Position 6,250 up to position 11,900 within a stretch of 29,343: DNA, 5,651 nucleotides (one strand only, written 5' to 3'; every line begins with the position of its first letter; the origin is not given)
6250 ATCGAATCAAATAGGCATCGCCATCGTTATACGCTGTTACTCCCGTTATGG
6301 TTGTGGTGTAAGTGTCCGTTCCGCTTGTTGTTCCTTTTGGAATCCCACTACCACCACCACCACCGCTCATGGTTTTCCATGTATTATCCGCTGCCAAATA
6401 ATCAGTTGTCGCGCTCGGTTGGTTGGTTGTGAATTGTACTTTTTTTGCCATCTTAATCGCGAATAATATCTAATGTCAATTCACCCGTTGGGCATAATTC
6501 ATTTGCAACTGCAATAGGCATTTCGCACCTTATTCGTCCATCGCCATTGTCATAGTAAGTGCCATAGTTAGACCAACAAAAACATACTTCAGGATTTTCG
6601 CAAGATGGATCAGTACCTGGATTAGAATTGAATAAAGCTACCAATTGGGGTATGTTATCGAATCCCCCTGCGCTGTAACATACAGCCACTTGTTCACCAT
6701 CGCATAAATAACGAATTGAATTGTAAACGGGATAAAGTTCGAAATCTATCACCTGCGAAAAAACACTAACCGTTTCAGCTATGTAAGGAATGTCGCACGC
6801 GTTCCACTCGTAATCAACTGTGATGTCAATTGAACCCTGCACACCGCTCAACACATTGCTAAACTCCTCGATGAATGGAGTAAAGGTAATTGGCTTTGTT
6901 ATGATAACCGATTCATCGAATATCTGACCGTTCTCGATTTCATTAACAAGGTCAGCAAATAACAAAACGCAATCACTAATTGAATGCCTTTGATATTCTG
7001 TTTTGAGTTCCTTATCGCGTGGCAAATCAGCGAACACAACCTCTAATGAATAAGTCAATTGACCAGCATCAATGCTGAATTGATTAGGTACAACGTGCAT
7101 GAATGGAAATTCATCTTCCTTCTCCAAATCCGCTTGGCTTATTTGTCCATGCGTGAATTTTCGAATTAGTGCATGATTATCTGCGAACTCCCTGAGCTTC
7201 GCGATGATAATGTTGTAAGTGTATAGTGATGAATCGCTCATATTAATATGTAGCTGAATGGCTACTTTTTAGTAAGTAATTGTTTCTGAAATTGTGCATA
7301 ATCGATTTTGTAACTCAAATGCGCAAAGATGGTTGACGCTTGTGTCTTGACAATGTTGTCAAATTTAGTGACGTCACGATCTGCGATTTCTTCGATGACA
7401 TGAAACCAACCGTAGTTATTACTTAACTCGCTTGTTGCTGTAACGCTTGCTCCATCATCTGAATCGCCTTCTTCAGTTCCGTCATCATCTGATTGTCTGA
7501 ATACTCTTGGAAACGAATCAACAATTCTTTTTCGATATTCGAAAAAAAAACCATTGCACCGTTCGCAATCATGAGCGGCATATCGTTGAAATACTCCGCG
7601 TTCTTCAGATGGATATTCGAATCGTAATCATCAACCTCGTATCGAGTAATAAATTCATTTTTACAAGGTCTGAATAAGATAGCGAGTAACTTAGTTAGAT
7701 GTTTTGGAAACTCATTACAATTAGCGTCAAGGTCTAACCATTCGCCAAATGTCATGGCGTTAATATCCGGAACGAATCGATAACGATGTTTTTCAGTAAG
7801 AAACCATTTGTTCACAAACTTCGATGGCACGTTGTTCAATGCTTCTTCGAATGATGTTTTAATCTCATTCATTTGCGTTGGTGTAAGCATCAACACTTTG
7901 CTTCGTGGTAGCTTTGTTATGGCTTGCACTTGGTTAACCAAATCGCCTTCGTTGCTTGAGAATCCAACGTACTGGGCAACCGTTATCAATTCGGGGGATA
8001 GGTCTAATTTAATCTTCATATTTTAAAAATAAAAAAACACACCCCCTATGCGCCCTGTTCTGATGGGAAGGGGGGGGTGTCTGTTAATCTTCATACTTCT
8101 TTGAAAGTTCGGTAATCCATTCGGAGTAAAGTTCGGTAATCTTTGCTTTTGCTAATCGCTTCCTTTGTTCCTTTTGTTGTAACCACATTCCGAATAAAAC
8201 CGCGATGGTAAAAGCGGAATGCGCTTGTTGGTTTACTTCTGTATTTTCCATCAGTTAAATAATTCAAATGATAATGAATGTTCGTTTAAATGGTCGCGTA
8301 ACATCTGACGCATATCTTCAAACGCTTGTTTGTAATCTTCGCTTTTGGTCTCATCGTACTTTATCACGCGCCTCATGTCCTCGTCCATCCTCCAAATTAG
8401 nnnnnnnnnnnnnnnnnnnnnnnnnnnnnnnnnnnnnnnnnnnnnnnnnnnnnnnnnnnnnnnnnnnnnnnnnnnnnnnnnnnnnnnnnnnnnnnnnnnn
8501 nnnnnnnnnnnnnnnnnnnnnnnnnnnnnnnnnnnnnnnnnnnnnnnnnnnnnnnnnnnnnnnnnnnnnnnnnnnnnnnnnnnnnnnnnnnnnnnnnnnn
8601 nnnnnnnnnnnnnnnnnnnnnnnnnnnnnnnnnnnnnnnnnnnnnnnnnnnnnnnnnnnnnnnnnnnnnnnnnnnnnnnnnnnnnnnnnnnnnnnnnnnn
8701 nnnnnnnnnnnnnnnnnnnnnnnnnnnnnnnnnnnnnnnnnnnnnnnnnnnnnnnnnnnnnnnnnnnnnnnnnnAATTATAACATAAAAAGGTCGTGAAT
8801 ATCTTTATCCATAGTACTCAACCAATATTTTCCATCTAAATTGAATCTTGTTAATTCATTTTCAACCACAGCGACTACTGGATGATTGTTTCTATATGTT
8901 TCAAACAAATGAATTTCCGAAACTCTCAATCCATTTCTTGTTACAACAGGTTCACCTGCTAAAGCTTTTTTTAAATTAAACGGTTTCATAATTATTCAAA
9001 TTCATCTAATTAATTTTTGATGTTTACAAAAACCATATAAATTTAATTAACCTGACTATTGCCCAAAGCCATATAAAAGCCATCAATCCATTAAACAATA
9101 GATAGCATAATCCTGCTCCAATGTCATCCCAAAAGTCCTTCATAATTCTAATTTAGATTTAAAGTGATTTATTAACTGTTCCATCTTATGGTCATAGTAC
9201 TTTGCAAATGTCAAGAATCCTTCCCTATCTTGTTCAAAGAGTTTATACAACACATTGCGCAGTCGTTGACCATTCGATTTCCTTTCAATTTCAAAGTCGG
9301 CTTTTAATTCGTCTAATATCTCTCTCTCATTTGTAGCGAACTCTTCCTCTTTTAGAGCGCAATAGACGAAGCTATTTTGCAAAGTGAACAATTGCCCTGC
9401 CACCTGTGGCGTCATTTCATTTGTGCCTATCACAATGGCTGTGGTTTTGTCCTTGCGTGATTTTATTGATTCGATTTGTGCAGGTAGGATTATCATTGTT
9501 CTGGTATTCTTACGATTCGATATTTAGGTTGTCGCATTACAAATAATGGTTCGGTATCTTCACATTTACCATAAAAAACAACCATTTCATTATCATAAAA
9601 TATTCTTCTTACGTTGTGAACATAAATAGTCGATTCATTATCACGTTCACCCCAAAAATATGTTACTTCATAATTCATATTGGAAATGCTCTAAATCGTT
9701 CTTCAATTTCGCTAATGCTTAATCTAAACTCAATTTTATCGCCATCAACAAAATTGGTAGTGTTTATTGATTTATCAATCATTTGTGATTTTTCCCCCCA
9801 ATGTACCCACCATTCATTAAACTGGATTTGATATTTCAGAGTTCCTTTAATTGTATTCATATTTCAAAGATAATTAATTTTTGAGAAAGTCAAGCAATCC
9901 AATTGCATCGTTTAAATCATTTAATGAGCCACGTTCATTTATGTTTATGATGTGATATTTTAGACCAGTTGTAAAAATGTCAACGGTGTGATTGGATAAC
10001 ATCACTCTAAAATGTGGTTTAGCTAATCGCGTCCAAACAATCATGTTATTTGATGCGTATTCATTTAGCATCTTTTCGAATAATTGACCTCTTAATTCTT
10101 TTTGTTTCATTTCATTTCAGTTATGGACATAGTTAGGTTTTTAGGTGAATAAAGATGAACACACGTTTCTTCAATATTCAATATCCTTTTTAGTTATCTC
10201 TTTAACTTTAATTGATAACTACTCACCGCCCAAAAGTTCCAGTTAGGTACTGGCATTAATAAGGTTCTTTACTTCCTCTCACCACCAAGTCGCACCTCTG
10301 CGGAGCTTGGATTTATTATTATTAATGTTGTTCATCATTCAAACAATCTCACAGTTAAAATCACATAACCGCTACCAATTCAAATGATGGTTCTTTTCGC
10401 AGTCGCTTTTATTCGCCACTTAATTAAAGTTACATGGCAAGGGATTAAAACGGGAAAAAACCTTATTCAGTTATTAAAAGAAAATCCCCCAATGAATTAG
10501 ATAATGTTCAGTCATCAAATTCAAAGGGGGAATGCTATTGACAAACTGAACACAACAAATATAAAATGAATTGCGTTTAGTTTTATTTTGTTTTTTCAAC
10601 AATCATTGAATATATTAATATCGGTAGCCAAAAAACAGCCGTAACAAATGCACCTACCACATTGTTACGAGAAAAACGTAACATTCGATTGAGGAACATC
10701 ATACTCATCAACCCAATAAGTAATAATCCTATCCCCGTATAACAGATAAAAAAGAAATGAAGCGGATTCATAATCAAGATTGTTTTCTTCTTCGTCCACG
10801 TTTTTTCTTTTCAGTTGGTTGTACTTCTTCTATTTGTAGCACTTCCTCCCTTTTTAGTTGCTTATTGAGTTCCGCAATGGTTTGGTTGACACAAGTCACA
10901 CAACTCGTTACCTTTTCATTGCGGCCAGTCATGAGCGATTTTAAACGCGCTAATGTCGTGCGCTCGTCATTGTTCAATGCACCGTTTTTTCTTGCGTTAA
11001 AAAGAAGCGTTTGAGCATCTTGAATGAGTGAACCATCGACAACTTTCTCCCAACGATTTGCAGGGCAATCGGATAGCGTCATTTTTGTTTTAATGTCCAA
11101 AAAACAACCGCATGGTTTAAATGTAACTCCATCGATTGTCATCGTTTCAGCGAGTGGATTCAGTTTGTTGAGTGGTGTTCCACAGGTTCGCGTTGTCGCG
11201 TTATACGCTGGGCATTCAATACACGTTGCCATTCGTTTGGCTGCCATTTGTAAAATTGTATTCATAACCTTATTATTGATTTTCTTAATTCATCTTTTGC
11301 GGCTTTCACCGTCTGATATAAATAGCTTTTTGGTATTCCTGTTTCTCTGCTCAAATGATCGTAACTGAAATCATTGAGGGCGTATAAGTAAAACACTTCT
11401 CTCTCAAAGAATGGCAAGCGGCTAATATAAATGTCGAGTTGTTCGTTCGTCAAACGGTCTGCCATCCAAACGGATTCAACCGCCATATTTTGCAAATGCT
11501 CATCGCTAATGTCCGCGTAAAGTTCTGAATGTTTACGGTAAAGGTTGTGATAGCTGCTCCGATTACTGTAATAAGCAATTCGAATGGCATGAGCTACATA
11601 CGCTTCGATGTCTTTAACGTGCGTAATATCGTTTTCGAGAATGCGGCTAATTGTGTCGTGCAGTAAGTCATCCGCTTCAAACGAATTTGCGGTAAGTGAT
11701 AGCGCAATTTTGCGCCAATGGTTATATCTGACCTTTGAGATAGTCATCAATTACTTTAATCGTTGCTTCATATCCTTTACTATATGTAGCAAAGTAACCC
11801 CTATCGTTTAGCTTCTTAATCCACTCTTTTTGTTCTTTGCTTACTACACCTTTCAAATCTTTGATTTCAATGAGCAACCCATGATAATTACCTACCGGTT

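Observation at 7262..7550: Programmed -1 ribosomal frameshift at a U9 run extends a 198-aa late protein into the apparent intergenic gap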

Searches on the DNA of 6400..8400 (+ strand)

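Call 5: search_dna_similar(query=window:6400-8400:+, collection=phages, mode=near, max_rows=30)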
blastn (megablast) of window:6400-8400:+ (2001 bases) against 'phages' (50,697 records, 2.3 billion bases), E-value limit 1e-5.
No match.

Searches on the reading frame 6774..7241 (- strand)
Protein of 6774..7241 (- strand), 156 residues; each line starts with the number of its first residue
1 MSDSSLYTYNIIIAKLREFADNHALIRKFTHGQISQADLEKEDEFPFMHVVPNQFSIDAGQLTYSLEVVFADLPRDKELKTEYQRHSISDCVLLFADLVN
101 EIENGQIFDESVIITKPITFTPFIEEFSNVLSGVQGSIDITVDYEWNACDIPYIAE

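Call 82: search_solved_structures(query=A5, max_evalue=10, show_alignments=1)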
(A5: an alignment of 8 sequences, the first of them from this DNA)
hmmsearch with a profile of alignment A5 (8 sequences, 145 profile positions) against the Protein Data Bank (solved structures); distinct sequences matched with E-value up to 10: 4.
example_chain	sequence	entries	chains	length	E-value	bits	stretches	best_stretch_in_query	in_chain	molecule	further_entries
9y6s_6o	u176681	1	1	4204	0.35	14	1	85-144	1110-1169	Putative dynein heavy chain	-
9e5c_1g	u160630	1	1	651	0.59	13.2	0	56-100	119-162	DRC1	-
9e5c_6b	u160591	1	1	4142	0.63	13.2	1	76-144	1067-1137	Dynein heavy chain, putative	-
1d9c_A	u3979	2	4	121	0.81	12.8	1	73-139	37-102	INTERFERON-GAMMA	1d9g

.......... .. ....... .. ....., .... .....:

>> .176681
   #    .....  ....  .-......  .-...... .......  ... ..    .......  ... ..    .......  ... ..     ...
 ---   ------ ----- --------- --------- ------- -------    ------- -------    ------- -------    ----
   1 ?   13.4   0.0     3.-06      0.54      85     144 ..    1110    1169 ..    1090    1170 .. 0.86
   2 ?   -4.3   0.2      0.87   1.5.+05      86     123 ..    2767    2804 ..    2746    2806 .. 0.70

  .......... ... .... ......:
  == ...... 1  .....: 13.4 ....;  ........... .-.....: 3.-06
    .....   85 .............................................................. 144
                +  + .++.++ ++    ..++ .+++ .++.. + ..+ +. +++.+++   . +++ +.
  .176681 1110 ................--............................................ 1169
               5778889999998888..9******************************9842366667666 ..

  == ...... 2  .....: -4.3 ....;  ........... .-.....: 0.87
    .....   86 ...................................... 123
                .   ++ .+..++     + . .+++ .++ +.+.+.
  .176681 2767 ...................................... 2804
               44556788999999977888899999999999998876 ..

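Call 83: search_protein_families(library=phrogs, alignment_id=A5, max_evalue=0.01)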
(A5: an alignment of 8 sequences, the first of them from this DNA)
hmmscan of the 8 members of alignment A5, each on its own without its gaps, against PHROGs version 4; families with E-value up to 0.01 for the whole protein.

A. member 1, seq(156 aa): 0 families

B. families by the number of members that match (of 8 scanned): 1 family
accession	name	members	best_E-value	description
phrog_30964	-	5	1.1e-93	-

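Call 84: search_protein_families(library=pfam, alignment_id=A5, max_evalue=0.1)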
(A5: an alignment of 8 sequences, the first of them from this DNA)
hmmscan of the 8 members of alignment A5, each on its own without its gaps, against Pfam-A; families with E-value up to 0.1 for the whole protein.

A. member 1, seq(156 aa): 0 families

B. families by the number of members that match (of 8 scanned): 2 families
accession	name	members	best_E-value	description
PF07979.17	Intimin_C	1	0.033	Intimin C-type lectin domain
PF21998.2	FERM_C1_MyoVII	1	0.084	Myosin-X FERM PH domain-like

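Call 109: find_homologous_proteins(query=A5, max_evalue=0.001)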
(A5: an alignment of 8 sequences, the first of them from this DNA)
Query A5 (8 sequences) (156 aa, profile of the alignment): 6829 proteins with E <= 0.001 among 8000 candidates; the best 120 are listed.
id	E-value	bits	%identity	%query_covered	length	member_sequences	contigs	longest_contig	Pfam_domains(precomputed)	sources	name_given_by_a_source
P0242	2.4e-56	208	21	91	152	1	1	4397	-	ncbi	-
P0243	3.0e-56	207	21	91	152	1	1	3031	-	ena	-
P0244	3.0e-56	207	21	91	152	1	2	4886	-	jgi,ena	-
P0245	3.1e-56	207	21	91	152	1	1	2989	-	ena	-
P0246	3.3e-56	207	21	91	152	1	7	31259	-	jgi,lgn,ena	-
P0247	3.3e-56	207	21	91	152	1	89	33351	-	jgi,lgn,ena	-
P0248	5.0e-56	207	21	87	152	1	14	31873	-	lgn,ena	-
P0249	6.0e-56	206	21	91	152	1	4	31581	-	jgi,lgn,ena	-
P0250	6.1e-56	206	21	91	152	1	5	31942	-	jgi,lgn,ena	-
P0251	6.3e-56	206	21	91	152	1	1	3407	-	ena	-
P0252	7.7e-56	206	21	91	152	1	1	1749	-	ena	-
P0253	9.6e-56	206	23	87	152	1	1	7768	-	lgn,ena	-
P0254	1.0e-55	206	21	87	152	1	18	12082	-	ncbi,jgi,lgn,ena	jgi:hypothetical protein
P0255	1.1e-55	205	21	91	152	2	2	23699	-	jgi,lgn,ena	-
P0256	1.2e-55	205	21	87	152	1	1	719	-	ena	-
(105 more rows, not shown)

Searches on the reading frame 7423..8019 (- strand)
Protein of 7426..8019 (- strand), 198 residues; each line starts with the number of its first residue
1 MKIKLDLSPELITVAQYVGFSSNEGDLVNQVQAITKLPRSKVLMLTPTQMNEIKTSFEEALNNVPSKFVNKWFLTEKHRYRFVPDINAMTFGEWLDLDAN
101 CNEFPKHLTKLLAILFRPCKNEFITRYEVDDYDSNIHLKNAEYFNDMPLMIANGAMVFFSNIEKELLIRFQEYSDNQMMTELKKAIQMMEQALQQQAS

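Call 6: search_protein_families(library=phrogs, proteins=[window:7426-8019:-], max_evalue=0.01)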
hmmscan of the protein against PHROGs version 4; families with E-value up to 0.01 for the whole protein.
seq(198 aa): 1 family
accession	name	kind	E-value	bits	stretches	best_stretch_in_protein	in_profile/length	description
phrog_32199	-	unknown function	5.4e-08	34.2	1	1-177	1-168/175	-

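Call 7: search_protein_families(library=pfam, proteins=[window:7426-8019:-], max_evalue=0.01)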
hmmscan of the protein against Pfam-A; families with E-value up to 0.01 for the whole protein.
seq(198 aa): 0 families

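Call 10: find_related_loci(query=window:7426-8019:-, collection=viral_contigs, flank=4000)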
Query seq(198 aa) (198 aa) in viral_contigs; peptide patterns used: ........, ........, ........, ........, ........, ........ (x = any residue, [..] = any of these).
21 stretches matched a pattern; 21 encode a relative of the query (tblastn E <= 1e-3); 21 distinct loci.
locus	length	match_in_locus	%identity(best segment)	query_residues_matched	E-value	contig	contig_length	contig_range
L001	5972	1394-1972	91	1-198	8e-123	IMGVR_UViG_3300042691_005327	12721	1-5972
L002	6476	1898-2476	91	1-198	8e-123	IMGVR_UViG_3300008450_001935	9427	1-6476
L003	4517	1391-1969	83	1-198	8e-112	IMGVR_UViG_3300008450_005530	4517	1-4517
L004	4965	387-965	83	1-198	3e-111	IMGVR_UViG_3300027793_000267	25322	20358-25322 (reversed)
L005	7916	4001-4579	83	1-198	6e-111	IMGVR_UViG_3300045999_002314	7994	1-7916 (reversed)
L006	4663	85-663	83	1-198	5e-111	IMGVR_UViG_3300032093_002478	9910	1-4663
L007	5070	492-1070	83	1-198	1e-110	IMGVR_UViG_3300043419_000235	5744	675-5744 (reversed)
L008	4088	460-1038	83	1-198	2e-111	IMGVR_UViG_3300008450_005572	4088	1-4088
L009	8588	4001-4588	82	2-198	5e-108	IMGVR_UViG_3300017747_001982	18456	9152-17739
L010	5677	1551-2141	81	1-198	4e-108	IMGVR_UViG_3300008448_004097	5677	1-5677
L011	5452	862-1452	81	1-198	2e-107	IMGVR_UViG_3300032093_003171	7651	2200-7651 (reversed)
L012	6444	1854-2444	82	1-198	1e-107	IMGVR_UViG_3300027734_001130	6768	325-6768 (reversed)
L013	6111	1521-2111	81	1-198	2e-107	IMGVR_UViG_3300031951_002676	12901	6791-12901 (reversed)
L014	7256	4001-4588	82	2-198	2e-107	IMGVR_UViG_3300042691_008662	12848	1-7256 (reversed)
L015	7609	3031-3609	79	1-198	7e-107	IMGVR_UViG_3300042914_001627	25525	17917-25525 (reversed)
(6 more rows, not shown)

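Call 28: search_solved_structures(query=A1, max_evalue=10)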
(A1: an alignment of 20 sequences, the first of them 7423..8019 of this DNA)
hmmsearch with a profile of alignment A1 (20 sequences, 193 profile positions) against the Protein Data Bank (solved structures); distinct sequences matched with E-value up to 10: 0.

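Call 60: search_protein_families(library=pfam, alignment_id=A3, max_evalue=0.01)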
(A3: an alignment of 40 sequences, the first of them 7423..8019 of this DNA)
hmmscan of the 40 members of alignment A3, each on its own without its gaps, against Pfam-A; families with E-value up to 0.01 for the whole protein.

A. member 1, window:7423-8019:- (198 aa): 0 families

B. families by the number of members that match (of 40 scanned): 1 family
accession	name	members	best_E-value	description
PF07539.18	UTP20_N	1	0.0094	U3 small nucleolar RNA-associated protein 20, N-terminal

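Call 61: search_protein_families(library=phrogs, alignment_id=A3, max_evalue=0.001)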
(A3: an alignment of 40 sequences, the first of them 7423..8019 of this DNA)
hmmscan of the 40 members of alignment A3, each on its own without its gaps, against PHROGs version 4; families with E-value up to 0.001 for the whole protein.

A. member 1, window:7423-8019:- (198 aa): 1 family
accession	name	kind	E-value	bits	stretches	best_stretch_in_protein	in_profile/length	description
phrog_32199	-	unknown function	5.4e-08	34.2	1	1-177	1-168/175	-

B. families by the number of members that match (of 40 scanned): 2 families
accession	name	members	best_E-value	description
phrog_32199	-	38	2.3e-20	-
phrog_38404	-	1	0.00041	-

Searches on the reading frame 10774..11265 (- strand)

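Call 9: search_protein_families(library=phrogs, proteins=[window:10774-11265:-], max_evalue=0.01)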
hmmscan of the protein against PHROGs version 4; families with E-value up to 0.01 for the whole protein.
window:10774-11265:- (163 aa): 1 family
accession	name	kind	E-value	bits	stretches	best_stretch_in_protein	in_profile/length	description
phrog_13558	-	unknown function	1.8e-10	41.7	1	50-72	46-68/69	-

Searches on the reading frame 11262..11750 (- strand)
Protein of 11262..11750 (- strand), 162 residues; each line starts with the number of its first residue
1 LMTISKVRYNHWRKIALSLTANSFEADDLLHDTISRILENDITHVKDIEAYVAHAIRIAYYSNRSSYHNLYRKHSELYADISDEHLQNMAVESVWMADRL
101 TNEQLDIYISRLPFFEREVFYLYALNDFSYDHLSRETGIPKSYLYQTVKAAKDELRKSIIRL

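Call 9: search_protein_families(library=phrogs, proteins=[window:11262-11750:-], max_evalue=0.01)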
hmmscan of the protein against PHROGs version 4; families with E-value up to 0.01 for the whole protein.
window:11262-11750:- (162 aa): 2 families
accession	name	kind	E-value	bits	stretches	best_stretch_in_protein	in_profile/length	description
phrog_1740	-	transcription regulation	1.3e-11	44.7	1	9-157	66-214/567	RNA polymerase sigma factor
phrog_31712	-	unknown function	0.00047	21.1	0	10-40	13-43/159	-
